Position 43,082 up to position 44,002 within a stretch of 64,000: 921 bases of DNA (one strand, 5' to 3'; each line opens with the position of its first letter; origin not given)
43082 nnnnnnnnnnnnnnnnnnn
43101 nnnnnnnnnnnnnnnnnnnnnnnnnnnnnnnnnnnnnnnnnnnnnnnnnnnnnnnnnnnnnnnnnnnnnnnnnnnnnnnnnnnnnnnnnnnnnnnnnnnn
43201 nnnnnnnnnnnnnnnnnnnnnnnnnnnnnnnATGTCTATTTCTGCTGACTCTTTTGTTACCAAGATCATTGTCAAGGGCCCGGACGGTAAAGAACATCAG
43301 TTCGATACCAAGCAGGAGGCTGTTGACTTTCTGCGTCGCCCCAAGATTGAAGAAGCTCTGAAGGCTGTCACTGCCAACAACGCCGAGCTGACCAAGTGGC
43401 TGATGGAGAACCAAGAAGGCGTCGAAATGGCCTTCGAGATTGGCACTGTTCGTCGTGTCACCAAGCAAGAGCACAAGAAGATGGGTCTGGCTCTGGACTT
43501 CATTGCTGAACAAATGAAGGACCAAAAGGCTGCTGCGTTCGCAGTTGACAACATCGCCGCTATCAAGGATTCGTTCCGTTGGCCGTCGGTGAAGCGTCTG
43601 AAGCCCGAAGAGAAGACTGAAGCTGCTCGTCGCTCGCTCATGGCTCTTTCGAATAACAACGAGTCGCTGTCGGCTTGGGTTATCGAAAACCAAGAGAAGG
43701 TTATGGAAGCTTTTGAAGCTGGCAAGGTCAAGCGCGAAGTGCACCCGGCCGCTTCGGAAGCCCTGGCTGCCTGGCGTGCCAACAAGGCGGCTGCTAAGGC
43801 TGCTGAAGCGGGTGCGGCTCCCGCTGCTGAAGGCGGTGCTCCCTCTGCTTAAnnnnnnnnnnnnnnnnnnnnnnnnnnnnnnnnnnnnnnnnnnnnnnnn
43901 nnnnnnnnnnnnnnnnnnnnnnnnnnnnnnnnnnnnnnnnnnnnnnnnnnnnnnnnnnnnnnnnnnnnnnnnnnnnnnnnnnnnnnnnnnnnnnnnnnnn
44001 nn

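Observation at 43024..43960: GC-rich island carrying a tandem-repeat protein with an Ala/Lys-rich tail, its own promoter-like motif, a GATAAG inverted repeat and a strong terminator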

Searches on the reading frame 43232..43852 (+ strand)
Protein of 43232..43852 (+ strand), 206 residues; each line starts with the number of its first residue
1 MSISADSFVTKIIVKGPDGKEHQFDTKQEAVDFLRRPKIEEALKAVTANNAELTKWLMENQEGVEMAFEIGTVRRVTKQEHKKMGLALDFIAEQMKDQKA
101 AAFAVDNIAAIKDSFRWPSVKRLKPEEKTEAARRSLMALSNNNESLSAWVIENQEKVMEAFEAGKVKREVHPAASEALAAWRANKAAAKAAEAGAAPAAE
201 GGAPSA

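Call 7: search_protein_families(library=pfam, proteins=[window:43232-43852:+], max_evalue=1)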
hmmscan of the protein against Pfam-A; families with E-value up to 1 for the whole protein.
window:43232-43852:+ (206 aa): 2 families
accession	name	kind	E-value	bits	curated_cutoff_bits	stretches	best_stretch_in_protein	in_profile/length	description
PF22740.1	PapZ_C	-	0.039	14.6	27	1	31-77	24-70/121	RapZ C-terminal domain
PF17152.10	CHASE8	-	0.14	12.8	27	1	130-185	30-83/102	Periplasmic sensor domain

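Call 9: search_protein_families(library=phrogs, proteins=[window:43232-43852:+], max_evalue=0.1)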
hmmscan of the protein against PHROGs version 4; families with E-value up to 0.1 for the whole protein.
window:43232-43852:+ (206 aa): 2 families
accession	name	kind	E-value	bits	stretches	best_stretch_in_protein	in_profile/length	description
phrog_3627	-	unknown function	0.0058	17.3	1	12-38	26-52/70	-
phrog_18111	-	other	0.014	16.3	0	32-66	26-60/128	ATPase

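Call 10: search_dna_similar(query=window:43232-43852:+, collection=phages, mode=protein, max_evalue=1)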
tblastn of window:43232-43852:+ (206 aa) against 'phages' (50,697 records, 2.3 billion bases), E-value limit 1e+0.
Records with a match: 1; places in all: 1; records where one place covers at least 80% of the query: 1.
Best place of each record, by identity: <60% 1.
By first word of the organism name: EBPR 1.
By host as written in the record: - 1.
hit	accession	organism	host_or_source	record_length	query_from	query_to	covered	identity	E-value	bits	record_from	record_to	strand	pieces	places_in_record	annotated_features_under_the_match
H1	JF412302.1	EBPR siphovirus 1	-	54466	9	175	81%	37.7%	5e-21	96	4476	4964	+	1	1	gp9: hypothetical protein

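Call 11: find_homologous_proteins(query=window:43232-43852:+, max_evalue=0.01)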
Query window:43232-43852:+ (206 aa): 151 proteins with E <= 0.01 among 8000 candidates; the best 120 are listed.
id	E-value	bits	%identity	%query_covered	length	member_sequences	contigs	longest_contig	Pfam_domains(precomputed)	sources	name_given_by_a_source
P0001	1.7e-123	427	100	100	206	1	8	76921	-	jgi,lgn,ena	-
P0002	3.2e-101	355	87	88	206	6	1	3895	-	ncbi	-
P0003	2.8e-59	218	60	79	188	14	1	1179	-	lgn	-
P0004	3.5e-58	214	61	80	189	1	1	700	-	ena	-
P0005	3.6e-56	208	58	83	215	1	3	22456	-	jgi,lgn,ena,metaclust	metaclust:\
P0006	7.8e-56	207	59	75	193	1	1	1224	-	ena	-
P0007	1.3e-55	206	55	80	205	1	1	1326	-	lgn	-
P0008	1.5e-55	206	57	85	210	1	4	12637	-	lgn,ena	-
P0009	2.0e-55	205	55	80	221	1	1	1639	-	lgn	-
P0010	2.5e-55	205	55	80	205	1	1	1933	-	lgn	-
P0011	2.7e-55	205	55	80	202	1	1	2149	-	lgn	-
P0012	2.7e-55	205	55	80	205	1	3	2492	-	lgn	-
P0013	3.0e-55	205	55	80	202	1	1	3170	-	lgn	-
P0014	3.3e-55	205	55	80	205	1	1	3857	-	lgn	-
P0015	4.3e-55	204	55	80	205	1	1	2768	-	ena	-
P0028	2.8e-54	202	56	78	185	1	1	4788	-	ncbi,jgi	jgi:hypothetical protein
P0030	4.2e-54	201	56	83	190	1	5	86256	-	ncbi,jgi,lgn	jgi:hypothetical protein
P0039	1.4e-52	196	54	80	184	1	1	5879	-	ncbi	-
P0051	6.0e-50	188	54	83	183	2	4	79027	-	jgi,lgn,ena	-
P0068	3.1e-47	179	50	83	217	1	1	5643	-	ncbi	-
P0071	1.4e-46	177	56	78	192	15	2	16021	-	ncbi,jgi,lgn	jgi:dsDNA-binding SOS-regulon protein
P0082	1.4e-45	173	53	83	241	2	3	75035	-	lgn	-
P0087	3.0e-45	172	52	81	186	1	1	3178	-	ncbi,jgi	jgi:hypothetical protein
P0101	1.3e-43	167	49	78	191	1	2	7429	-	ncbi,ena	-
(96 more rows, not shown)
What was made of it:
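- The gene is near-universal and syntenic, with 45-87% identity (call 11).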

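Call 12: get_annotated_region(hit=H1, flank=8000)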
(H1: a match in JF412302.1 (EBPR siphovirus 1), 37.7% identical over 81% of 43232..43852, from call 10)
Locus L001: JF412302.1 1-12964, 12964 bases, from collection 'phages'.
description: EBPR siphovirus 1, partial sequence.
organism: EBPR siphovirus 1 (NCBI taxid 1048520)
taxonomy: Viruses; Duplodnaviria; Heunggongvirae; Uroviricota; Caudoviricetes
host: -; source: -; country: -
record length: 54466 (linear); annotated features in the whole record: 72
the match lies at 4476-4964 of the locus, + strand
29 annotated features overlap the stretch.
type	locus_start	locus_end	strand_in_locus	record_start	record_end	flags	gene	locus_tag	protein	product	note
CDS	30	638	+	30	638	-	gp1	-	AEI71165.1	hypothetical protein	ESV1_01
CDS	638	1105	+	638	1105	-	gp2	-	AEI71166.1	hypothetical protein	ESV1_02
CDS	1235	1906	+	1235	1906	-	gp3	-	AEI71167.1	hypothetical protein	ESV1_03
CDS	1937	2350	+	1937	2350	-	gp4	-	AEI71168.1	hypothetical protein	ESV1_04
CDS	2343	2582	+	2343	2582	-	gp5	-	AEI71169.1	hypothetical protein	ESV1_05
CDS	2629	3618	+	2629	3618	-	gp6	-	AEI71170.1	hypothetical protein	ESV1_06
CDS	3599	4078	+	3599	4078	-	gp7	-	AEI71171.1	hypothetical protein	ESV1_07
CDS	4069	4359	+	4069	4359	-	gp8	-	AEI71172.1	hypothetical protein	ESV1_08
CDS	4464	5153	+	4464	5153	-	gp9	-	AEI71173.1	hypothetical protein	ESV1_09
CDS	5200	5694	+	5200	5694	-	gp10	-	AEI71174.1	hypothetical protein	ESV1_10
CDS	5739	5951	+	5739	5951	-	gp11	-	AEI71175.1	hypothetical protein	ESV1_11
CDS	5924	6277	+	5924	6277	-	gp12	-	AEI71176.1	hypothetical protein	ESV1_12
CDS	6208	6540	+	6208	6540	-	gp13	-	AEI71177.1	hypothetical protein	ESV1_13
CDS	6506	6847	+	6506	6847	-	gp14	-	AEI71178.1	hypothetical protein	ESV1_14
CDS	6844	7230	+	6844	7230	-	gp15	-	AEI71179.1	hypothetical protein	ESV1_15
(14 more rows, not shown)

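Call 13: find_encoding_contigs(protein=P0001, flank=10000, max_places=6)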
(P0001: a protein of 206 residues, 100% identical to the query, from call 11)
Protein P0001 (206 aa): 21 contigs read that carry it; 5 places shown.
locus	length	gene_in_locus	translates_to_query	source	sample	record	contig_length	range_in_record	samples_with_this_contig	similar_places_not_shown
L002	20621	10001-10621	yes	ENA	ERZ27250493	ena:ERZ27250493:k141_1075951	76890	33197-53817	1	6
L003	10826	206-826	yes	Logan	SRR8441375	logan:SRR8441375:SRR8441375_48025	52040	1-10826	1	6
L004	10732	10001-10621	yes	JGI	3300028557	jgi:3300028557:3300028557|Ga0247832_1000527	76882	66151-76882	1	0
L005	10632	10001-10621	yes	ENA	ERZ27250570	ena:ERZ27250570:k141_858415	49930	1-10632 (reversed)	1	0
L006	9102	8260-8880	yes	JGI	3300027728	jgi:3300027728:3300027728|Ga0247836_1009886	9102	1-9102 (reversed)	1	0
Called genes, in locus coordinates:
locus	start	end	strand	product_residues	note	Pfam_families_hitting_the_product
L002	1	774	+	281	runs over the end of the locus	PF02739:5_3_exonuc_N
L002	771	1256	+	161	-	PF19835:SegE_GIY-YIG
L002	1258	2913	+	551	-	PF01751:Toprim, PF13155:Toprim_2, PF13662:Toprim_4 (weak), PF03796:DnaB_C, PF13481:AAA_25 (weak)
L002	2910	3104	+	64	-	-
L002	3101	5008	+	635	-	PF17975:RNR_Alpha, PF21995:RNR-II_ins_dom, PF02867:Ribonuc_red_lgC (faint)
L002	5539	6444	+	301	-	PF01068:DNA_ligase_A_M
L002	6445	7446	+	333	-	PF26128:Gad2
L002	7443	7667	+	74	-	-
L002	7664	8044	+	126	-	-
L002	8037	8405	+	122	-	-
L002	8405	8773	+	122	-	-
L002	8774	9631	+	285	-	-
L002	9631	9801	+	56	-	-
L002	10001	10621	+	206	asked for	-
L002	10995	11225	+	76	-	-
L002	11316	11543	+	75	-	-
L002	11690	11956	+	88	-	-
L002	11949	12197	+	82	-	-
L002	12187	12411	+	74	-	-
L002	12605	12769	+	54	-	-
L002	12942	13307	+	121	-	-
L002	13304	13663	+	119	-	-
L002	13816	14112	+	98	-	-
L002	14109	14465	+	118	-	-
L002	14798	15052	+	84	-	-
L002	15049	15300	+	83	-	-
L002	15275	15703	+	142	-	-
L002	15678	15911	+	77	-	-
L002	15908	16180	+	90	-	-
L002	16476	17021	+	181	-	-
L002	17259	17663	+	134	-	-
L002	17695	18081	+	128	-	PF06908:YpsA (weak)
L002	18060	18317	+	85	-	-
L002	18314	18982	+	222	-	-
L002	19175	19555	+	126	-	-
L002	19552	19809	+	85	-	-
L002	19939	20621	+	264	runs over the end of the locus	PF01145:Band_7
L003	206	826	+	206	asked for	-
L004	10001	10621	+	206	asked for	-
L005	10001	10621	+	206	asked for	-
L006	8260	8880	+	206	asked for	-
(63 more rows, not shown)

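Call 14: search_protein_families(library=ncbifam, proteins=[window:43232-43852:+], max_evalue=1)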
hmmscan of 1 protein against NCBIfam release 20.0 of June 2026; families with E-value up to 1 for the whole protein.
window:43232-43852:+ (206 aa): 0 families

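Call 15: search_solved_structures(query=window:43232-43852:+, max_evalue=1)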
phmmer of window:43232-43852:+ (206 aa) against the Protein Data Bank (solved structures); distinct sequences matched with E-value up to 1: 0.

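Call 16: list_cluster_members(proteins=[P0002, P0030, P0071, P0028, P0039, P0068, P0087, P0101])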
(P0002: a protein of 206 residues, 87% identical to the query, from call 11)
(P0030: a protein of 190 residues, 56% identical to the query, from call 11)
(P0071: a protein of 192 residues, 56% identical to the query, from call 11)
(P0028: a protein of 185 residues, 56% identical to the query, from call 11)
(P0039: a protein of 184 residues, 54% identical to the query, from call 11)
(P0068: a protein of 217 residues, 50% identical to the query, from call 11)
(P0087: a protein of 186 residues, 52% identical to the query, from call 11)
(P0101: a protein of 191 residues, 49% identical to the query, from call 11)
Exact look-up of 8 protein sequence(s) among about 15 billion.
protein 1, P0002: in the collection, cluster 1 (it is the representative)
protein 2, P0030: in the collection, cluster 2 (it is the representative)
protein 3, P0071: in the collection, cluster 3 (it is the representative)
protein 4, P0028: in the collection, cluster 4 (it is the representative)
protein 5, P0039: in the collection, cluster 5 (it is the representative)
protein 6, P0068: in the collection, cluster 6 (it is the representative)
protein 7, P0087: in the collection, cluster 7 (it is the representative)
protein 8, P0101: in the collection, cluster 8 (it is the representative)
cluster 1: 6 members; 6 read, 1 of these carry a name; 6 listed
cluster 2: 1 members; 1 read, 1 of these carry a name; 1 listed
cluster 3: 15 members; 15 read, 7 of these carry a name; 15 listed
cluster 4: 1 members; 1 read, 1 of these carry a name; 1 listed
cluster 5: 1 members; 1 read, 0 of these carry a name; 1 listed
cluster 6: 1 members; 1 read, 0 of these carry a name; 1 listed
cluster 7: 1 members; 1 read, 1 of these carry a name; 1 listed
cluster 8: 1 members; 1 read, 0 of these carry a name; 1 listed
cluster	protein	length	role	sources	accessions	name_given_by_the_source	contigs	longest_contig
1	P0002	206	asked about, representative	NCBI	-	-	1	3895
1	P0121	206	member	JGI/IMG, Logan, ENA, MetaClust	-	\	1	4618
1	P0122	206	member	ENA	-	-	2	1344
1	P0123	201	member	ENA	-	-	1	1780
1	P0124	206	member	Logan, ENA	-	-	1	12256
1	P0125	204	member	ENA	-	-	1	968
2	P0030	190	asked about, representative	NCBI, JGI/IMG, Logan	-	hypothetical protein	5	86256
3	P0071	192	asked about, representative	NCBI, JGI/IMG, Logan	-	dsDNA-binding SOS-regulon protein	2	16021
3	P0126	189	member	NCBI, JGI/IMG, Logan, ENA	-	hypothetical protein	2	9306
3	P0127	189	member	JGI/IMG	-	hypothetical protein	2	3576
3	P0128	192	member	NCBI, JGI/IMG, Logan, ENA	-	hypothetical protein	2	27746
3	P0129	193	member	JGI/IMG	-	hypothetical protein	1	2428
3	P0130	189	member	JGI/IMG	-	hypothetical protein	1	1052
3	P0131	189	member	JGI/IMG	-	hypothetical protein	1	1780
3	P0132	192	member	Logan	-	-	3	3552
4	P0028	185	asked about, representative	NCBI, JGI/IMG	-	hypothetical protein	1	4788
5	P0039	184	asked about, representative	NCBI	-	-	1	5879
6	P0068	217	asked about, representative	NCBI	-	-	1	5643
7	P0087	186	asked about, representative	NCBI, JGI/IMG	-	hypothetical protein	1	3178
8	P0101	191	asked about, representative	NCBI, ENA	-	-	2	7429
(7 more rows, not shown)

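Call 17: find_encoding_contigs(protein=P0030, flank=8000, max_places=2)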
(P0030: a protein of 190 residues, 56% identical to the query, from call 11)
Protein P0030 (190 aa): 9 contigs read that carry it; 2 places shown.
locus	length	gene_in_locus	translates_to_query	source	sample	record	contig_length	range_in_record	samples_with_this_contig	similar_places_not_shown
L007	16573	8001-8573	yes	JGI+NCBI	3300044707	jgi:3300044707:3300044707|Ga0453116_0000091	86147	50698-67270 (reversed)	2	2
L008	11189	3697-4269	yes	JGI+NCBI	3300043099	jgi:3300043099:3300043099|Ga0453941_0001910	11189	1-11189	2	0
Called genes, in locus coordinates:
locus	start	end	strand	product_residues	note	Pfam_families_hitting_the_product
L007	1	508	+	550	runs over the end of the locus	PF01751:Toprim (weak), PF13155:Toprim_2, PF13362:Toprim_3 (weak), PF13662:Toprim_4 (weak), PF03796:DnaB_C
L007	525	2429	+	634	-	PF17975:RNR_Alpha, PF21995:RNR-II_ins_dom, PF02867:Ribonuc_red_lgC (weak)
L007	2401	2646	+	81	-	-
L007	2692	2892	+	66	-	-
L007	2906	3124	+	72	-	-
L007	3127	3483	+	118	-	-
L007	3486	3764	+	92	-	-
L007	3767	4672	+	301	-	PF01068:DNA_ligase_A_M, PF14743:DNA_ligase_OB_2 (weak)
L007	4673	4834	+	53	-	-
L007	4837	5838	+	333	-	PF26128:Gad2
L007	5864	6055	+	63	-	-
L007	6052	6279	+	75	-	-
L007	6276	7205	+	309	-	-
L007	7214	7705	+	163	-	PF25185:Tad3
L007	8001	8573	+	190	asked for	-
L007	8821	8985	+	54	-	-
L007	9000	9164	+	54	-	-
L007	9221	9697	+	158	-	PF13392:HNH_3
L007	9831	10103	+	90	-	-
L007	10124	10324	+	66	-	-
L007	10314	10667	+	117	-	-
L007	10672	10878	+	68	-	-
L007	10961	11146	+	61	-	-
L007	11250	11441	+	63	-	-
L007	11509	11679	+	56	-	-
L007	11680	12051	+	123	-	-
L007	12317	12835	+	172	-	-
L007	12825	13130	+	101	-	PF00383:dCMP_cyt_deam_1 (weak)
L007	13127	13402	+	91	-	-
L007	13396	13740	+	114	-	-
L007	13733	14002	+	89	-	-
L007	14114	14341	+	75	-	-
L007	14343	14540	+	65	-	-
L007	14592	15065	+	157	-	-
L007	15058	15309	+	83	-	-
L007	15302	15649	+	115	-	-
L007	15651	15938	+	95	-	-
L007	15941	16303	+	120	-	-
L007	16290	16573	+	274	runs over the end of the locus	PF25187:Acb3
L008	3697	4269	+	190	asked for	-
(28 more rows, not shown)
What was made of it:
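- Neighbouring genes include anti-defence families (Gad2-like; Tad3 in L007), which fits a different role (calls 13, 17).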

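Call 18: find_encoding_contigs(protein=P0051, flank=8000, max_places=2)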
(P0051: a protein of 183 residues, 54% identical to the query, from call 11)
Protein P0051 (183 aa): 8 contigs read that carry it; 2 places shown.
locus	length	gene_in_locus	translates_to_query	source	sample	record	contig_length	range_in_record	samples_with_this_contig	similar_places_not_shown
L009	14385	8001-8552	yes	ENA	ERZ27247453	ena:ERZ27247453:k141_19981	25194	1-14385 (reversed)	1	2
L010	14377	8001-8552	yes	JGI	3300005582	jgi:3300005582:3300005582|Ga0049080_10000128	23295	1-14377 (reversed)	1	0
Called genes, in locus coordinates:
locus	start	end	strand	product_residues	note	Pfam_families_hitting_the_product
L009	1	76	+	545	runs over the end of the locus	PF01751:Toprim, PF13155:Toprim_2, PF13362:Toprim_3 (weak), PF13662:Toprim_4 (weak), PF03796:DnaB_C, PF13481:AAA_25 (weak)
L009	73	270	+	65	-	-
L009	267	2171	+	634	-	PF17975:RNR_Alpha, PF21995:RNR-II_ins_dom, PF02867:Ribonuc_red_lgC (faint)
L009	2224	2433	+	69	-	-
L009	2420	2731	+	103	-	-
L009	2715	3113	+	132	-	-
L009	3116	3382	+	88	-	-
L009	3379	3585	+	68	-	-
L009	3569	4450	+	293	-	PF01068:DNA_ligase_A_M, PF14743:DNA_ligase_OB_2 (faint)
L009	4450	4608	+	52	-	-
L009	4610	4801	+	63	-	-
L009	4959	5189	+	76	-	-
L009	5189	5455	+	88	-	-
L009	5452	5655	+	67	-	-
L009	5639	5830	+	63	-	-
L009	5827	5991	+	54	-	-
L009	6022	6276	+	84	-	-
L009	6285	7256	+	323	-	PF26128:Gad2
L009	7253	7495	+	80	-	-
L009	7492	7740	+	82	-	-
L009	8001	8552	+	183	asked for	-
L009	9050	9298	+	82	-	-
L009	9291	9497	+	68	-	-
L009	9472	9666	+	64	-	-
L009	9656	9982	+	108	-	-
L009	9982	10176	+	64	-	-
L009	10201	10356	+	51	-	-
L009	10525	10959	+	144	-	-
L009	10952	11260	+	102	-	PF00383:dCMP_cyt_deam_1 (weak)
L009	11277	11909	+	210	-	-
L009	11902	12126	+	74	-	-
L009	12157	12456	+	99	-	-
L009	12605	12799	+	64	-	-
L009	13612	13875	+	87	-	-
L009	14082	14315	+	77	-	-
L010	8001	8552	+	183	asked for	-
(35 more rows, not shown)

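Call 19: find_encoding_contigs(protein=P0082, flank=8000, max_places=2)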
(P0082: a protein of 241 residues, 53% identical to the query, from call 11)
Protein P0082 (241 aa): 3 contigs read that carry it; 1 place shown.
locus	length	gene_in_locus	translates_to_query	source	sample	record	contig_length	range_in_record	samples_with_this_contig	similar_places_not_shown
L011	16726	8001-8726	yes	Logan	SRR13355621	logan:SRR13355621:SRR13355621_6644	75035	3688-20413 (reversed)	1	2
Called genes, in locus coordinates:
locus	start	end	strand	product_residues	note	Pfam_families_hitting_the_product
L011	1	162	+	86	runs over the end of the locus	-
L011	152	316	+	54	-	-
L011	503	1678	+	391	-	-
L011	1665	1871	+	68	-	-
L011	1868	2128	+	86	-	-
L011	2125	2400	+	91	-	-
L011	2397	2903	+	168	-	PF00383:dCMP_cyt_deam_1, PF14437:MafB19-deam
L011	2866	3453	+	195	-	-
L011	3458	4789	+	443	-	PF01068:DNA_ligase_A_M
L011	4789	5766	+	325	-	PF26128:Gad2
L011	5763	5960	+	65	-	-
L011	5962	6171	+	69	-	-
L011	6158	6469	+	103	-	-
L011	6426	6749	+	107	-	-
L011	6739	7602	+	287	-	-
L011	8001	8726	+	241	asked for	-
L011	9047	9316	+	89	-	-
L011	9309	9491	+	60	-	-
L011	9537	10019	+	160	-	-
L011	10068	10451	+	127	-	-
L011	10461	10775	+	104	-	-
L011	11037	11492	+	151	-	-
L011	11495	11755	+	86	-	-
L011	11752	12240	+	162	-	-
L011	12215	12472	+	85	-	PF00550:PP-binding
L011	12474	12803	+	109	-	-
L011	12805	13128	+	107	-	-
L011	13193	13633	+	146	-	-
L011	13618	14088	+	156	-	-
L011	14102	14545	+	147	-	PF07866:DUF1653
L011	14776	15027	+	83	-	-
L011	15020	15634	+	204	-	-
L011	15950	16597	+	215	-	-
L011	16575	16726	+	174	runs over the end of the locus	-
